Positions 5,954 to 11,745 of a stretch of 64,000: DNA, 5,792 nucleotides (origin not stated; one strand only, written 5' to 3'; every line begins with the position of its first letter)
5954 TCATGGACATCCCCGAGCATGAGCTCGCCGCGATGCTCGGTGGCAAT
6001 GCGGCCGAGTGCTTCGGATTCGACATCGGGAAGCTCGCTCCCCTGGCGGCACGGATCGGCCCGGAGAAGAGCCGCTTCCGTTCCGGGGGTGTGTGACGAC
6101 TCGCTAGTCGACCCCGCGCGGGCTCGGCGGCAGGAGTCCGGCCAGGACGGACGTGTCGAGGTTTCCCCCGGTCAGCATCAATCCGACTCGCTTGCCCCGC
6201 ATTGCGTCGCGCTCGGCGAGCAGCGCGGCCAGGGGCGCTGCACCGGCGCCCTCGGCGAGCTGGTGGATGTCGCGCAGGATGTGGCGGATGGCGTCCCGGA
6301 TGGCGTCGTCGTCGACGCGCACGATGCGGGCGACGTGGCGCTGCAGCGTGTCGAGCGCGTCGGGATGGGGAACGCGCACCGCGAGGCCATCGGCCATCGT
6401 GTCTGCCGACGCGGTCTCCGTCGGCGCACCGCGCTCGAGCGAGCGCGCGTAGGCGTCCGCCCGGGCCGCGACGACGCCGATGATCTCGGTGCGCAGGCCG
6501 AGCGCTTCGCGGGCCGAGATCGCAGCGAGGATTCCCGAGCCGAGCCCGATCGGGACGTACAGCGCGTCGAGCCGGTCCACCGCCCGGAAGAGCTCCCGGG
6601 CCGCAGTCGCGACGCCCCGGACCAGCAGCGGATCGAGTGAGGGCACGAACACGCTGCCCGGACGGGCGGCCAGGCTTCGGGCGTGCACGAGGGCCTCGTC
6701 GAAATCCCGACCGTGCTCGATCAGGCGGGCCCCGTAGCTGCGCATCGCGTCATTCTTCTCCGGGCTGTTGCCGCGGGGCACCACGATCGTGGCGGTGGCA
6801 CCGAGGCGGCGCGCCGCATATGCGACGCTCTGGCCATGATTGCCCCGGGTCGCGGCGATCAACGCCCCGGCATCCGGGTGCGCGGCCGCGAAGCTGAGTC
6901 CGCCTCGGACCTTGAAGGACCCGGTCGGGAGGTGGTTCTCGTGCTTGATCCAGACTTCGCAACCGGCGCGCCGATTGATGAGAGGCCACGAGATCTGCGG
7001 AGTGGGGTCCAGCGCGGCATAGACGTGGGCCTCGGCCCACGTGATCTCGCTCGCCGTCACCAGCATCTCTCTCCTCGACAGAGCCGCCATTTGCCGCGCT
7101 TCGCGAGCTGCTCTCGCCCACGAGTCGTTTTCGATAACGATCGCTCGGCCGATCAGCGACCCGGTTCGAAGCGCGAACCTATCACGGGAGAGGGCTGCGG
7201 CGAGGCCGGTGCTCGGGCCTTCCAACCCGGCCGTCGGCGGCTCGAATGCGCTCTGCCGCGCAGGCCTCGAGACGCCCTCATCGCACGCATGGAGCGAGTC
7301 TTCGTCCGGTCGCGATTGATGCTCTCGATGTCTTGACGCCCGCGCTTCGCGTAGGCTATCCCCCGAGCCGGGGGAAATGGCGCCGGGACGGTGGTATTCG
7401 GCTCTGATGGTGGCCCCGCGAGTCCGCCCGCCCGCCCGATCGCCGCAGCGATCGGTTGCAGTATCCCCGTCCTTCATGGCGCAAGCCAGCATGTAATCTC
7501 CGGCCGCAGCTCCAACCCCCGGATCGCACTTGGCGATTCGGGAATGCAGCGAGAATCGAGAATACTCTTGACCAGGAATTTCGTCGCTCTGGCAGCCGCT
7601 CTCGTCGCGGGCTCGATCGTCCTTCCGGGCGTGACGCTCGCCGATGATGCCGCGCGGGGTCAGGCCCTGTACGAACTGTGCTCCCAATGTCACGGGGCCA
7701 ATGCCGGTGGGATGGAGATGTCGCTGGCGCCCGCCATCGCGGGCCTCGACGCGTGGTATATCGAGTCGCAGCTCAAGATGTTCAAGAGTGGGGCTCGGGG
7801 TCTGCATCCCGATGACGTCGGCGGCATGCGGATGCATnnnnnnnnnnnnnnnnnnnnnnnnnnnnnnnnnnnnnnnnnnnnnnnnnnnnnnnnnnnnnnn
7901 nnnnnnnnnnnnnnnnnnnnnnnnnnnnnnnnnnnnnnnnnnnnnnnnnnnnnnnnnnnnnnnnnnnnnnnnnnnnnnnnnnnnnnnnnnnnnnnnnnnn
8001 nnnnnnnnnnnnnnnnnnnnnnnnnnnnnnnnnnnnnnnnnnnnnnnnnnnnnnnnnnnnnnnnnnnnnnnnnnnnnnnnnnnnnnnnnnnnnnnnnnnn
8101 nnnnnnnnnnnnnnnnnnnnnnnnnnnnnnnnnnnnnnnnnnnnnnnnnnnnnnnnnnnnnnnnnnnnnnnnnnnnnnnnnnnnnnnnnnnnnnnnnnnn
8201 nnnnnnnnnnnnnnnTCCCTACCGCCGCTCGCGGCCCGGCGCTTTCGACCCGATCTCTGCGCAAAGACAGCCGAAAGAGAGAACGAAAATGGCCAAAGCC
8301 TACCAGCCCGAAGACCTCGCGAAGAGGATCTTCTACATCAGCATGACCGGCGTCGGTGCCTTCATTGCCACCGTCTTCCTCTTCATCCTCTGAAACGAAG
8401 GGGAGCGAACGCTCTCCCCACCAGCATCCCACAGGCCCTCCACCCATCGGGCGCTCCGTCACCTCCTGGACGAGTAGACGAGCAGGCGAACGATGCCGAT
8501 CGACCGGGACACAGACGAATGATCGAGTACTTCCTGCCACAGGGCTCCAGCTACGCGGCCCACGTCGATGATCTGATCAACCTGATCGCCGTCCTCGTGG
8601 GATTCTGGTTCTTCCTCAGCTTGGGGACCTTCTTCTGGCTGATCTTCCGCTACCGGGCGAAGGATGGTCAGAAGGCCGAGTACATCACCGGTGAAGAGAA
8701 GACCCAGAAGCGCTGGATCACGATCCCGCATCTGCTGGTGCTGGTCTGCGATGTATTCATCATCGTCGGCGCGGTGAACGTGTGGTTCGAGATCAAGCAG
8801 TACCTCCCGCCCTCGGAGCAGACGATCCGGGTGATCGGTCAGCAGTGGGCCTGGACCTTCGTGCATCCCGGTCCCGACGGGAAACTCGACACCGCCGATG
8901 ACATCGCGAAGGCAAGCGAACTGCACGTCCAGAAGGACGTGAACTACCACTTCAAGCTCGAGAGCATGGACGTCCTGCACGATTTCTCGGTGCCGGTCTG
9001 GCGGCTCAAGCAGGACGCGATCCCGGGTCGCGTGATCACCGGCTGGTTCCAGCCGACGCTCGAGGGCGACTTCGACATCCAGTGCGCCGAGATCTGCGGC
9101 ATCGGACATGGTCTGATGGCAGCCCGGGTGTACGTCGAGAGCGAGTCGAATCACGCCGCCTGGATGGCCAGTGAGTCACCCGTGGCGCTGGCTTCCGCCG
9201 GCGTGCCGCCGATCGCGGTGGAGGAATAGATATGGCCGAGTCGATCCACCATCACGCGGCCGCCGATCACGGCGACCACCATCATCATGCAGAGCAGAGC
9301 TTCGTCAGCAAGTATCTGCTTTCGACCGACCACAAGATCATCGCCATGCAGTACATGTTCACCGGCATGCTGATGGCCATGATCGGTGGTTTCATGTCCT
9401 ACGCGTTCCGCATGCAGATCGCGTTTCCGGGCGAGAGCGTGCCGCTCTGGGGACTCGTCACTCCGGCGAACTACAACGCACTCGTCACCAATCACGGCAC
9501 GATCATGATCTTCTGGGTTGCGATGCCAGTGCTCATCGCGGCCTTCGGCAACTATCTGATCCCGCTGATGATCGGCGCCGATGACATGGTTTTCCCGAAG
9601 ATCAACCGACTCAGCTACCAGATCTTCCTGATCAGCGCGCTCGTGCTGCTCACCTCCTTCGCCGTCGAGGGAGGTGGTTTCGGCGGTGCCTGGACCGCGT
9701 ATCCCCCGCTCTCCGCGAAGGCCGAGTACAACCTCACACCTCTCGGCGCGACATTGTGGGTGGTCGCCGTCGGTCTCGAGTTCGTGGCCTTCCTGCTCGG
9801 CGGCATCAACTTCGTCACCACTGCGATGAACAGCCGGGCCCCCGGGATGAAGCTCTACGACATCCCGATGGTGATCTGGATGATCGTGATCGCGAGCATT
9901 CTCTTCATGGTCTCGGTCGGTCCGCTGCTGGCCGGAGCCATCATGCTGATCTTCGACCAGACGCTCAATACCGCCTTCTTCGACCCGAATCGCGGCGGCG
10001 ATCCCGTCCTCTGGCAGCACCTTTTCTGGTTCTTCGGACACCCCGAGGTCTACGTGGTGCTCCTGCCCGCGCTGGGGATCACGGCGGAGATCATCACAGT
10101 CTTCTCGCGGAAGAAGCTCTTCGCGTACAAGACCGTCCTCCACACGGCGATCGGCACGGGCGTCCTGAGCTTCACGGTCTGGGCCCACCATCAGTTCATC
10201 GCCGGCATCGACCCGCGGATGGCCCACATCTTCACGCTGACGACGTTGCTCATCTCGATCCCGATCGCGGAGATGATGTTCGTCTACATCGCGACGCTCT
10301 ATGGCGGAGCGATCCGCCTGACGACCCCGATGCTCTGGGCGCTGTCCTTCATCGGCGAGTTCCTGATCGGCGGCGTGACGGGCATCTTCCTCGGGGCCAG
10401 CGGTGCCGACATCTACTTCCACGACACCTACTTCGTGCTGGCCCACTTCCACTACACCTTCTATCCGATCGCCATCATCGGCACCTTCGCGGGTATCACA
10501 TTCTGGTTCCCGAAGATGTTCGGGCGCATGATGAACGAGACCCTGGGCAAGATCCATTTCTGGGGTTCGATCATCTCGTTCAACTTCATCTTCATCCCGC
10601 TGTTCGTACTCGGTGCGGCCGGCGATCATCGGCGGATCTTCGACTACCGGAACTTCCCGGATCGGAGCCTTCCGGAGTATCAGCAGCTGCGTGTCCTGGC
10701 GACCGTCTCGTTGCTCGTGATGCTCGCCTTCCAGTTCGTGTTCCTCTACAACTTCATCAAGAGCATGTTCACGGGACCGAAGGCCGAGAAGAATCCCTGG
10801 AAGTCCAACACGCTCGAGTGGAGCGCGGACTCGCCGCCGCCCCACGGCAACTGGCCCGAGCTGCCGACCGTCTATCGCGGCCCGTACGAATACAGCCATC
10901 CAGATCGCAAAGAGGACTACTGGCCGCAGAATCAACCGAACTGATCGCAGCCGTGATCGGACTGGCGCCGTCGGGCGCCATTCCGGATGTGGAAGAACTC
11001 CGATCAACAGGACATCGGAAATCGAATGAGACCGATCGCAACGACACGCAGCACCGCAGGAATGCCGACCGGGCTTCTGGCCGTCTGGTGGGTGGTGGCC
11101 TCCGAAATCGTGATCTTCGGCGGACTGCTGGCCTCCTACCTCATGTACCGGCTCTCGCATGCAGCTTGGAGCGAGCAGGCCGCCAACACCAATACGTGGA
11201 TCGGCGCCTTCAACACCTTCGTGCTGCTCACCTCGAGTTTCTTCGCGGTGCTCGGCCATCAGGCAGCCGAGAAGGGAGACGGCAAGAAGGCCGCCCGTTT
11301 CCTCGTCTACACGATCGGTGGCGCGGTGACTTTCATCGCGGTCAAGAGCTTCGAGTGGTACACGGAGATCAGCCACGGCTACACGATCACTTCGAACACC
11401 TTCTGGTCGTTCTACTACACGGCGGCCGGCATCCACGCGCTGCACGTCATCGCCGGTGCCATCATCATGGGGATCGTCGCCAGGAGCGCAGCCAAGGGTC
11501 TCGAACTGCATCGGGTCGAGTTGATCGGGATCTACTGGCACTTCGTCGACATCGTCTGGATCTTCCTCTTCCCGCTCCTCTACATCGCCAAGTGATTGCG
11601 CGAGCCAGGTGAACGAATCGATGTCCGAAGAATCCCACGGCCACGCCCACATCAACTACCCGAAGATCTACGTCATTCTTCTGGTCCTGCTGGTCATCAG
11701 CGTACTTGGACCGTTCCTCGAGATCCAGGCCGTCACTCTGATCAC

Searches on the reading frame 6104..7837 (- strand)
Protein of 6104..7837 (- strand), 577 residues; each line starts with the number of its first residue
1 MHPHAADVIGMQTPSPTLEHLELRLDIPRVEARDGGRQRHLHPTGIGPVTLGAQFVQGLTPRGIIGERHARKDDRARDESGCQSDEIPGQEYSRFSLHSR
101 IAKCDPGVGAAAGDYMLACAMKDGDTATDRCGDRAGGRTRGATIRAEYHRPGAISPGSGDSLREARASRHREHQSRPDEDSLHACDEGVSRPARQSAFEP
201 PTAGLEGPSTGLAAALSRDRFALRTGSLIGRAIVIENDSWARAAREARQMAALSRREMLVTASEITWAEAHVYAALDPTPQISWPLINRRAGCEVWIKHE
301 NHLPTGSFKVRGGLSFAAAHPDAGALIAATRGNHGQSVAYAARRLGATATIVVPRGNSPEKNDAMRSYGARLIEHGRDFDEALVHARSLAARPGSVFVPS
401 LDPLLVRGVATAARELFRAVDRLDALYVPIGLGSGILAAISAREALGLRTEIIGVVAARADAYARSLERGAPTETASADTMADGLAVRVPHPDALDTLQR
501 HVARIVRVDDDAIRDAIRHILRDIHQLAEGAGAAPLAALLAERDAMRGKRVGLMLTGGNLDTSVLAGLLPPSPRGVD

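Call 61: search_protein_families(library=pfam, proteins=[window:6104-7837:-], max_evalue=0.001)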
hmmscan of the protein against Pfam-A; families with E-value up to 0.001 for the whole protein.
window:6104-7837:- (577 aa): 1 family
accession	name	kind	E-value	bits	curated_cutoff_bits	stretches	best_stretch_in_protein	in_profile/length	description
PF00291.31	PALP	-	5.9e-68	229.8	35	1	276-557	5-295/295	Pyridoxal-phosphate dependent enzyme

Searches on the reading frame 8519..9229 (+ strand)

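Call 61: search_protein_families(library=pfam, proteins=[window:8519-9229:+], max_evalue=0.001)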
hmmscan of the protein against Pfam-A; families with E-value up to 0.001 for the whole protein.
window:8519-9229:+ (236 aa): 1 family
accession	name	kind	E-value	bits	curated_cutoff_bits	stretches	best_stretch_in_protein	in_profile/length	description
PF00116.26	COX2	-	3.4e-15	56.5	22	1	135-201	42-114/120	Cytochrome C oxidase subunit II, periplasmic domain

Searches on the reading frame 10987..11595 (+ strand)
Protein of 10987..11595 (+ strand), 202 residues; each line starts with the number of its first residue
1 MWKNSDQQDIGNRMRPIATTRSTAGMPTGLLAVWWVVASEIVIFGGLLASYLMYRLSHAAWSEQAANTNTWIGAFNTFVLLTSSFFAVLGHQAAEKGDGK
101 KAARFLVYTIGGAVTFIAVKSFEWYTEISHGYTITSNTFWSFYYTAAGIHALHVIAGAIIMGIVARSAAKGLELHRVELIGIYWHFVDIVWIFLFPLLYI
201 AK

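Call 62: search_protein_families(library=pfam, proteins=[window:10987-11595:+], max_evalue=0.001)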
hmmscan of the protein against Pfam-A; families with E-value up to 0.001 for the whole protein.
window:10987-11595:+ (202 aa): 1 family
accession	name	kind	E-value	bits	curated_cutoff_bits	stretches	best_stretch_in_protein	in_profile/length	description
PF00510.24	COX3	-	4.9e-16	59.8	23.8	1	34-200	81-255/258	Cytochrome c oxidase subunit III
